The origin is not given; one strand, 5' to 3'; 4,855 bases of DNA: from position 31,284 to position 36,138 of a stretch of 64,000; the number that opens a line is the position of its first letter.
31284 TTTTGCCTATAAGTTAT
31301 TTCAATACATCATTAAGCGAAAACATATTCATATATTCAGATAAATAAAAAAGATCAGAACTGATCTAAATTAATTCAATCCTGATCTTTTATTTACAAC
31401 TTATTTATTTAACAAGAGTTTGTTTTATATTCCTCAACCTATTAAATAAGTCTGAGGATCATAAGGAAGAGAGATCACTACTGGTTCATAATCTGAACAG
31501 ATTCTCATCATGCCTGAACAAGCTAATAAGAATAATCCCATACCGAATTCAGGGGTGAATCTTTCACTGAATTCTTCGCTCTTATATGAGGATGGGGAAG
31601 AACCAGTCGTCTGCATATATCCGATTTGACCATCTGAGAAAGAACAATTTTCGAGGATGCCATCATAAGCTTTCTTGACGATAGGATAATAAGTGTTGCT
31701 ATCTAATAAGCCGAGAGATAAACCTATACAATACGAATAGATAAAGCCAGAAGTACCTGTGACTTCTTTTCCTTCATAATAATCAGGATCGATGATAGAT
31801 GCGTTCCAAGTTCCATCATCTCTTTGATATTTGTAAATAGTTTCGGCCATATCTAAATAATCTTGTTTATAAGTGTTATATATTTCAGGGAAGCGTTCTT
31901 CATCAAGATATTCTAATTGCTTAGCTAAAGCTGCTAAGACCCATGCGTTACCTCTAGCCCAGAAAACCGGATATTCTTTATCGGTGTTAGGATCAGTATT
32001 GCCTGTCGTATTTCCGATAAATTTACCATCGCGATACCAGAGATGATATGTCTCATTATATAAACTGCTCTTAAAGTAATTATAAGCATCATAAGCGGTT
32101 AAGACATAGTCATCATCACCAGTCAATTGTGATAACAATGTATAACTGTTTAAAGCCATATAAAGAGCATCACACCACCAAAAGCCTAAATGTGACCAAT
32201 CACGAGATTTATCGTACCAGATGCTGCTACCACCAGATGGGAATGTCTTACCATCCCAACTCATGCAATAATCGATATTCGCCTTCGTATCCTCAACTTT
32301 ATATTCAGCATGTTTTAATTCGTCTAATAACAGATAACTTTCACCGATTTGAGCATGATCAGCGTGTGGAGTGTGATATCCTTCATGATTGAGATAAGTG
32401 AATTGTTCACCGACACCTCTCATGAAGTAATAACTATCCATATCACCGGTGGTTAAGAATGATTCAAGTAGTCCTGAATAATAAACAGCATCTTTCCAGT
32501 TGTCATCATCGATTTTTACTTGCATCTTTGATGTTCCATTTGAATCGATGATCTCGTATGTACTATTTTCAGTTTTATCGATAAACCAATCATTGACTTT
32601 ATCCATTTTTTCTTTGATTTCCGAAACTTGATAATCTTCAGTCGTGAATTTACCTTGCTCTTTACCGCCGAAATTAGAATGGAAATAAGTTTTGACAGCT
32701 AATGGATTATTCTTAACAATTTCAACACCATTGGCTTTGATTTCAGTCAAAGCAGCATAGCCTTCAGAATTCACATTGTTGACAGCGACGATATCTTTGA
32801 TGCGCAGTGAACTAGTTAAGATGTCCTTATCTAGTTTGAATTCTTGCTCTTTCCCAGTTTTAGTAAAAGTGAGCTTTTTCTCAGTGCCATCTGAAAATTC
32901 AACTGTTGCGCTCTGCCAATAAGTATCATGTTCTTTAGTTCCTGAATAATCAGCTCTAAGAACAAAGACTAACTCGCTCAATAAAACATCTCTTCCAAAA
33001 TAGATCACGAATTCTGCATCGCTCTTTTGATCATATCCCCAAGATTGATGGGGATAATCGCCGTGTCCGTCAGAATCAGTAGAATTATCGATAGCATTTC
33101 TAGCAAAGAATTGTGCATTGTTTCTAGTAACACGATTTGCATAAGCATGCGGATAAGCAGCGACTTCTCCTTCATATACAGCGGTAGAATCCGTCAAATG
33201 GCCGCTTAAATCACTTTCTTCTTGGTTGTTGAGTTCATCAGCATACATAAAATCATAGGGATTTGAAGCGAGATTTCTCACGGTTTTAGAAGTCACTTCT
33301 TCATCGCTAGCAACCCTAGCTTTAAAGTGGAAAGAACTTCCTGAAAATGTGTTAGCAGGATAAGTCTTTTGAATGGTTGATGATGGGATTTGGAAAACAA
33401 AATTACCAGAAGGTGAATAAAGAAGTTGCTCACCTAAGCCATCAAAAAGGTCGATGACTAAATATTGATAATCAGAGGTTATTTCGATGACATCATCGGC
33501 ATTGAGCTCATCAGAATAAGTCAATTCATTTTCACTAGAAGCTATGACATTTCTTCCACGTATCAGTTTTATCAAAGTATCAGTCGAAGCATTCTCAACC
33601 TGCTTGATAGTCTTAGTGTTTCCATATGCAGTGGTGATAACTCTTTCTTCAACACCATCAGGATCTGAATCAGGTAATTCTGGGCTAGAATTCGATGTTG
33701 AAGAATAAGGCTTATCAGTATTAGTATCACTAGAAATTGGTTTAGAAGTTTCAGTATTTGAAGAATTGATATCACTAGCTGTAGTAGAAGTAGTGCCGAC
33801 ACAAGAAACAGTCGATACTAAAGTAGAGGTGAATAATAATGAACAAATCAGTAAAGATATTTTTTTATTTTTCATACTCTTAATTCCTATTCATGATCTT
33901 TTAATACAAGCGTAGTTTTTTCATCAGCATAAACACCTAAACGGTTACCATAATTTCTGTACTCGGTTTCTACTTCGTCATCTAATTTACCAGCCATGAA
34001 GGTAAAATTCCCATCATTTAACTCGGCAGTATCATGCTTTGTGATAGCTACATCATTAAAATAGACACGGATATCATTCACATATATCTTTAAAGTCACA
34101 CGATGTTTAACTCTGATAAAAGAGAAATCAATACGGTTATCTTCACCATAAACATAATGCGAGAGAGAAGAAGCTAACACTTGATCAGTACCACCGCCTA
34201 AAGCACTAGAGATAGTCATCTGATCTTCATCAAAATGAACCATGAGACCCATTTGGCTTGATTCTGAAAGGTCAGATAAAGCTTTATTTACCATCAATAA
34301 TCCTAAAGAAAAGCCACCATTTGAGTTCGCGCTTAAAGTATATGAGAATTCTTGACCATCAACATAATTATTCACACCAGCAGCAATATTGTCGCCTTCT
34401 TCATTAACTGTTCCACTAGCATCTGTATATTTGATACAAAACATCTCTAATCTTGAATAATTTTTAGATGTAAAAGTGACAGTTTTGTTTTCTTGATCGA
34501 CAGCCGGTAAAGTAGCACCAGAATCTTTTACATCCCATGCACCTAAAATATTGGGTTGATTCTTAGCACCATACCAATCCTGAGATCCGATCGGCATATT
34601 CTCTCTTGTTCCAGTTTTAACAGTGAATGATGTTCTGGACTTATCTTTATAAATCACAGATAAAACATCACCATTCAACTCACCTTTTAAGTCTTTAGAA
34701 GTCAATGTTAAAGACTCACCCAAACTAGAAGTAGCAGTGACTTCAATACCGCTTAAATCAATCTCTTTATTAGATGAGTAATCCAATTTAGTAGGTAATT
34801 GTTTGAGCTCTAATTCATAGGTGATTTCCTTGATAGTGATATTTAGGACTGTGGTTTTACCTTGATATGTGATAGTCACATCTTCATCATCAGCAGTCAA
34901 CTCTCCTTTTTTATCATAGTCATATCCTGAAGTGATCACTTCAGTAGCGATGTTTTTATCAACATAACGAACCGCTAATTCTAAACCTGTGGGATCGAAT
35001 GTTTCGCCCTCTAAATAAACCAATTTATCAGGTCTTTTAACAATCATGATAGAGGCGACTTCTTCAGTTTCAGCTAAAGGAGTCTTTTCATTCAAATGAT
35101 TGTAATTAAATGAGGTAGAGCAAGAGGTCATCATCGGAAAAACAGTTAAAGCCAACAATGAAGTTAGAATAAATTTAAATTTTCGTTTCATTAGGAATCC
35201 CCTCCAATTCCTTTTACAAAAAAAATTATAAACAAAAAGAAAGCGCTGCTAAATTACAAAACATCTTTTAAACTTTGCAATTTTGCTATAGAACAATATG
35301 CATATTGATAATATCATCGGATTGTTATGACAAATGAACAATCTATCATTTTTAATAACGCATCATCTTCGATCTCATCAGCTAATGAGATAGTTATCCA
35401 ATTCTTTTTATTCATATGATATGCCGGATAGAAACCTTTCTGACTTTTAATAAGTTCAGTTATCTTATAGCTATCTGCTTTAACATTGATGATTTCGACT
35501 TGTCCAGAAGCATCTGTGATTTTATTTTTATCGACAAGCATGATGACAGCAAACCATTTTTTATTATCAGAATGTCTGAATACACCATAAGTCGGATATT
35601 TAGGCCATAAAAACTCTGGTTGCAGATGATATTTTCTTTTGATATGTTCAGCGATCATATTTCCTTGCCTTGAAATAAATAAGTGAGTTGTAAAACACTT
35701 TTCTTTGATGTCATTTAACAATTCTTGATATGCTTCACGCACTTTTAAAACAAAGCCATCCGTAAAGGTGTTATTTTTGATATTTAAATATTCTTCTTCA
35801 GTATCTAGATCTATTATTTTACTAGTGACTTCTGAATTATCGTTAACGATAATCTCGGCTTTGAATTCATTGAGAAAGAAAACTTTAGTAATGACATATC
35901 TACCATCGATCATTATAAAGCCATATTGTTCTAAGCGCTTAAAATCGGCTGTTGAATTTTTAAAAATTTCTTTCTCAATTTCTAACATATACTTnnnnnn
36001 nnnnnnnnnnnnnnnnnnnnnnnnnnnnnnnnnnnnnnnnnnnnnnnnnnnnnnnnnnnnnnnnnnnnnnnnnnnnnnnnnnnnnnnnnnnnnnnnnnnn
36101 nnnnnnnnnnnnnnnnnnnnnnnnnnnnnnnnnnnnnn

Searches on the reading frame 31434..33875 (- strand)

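Call 76: search_protein_families(library=pfam, proteins=[window:31434-33875:-], max_evalue=0.001)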
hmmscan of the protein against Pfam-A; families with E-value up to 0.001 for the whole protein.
window:31434-33875:- (813 aa): 1 family
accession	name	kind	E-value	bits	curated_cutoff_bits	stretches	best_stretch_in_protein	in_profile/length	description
PF07470.19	Glyco_hydro_88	-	3e-54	184.8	26.6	1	424-791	2-350/352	Glycosyl Hydrolase Family 88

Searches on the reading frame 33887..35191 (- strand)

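Call 76: search_protein_families(library=pfam, proteins=[window:33887-35191:-], max_evalue=0.001)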
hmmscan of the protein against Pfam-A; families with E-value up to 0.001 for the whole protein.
window:33887-35191:- (434 aa): 1 family
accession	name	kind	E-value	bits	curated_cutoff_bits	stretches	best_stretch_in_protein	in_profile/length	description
PF07523.18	Big_3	-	2.5e-06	28.1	21.2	1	54-119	3-67/68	Bacterial Ig-like domain (group 3)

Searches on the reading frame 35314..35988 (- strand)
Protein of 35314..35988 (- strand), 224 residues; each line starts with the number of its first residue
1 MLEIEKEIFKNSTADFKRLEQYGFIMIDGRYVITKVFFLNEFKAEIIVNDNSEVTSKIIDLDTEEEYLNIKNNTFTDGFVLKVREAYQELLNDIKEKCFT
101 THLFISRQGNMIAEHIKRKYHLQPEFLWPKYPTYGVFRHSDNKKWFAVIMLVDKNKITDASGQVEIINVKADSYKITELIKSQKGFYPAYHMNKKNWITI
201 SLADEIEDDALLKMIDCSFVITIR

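Call 76: search_protein_families(library=pfam, proteins=[window:35314-35988:-], max_evalue=0.001)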
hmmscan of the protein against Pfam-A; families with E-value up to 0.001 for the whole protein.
window:35314-35988:- (224 aa): 1 family
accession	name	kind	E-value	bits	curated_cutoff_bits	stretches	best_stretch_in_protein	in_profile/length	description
PF04237.18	YjbR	-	2e-17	64.1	30.1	1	120-219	4-86/88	YjbR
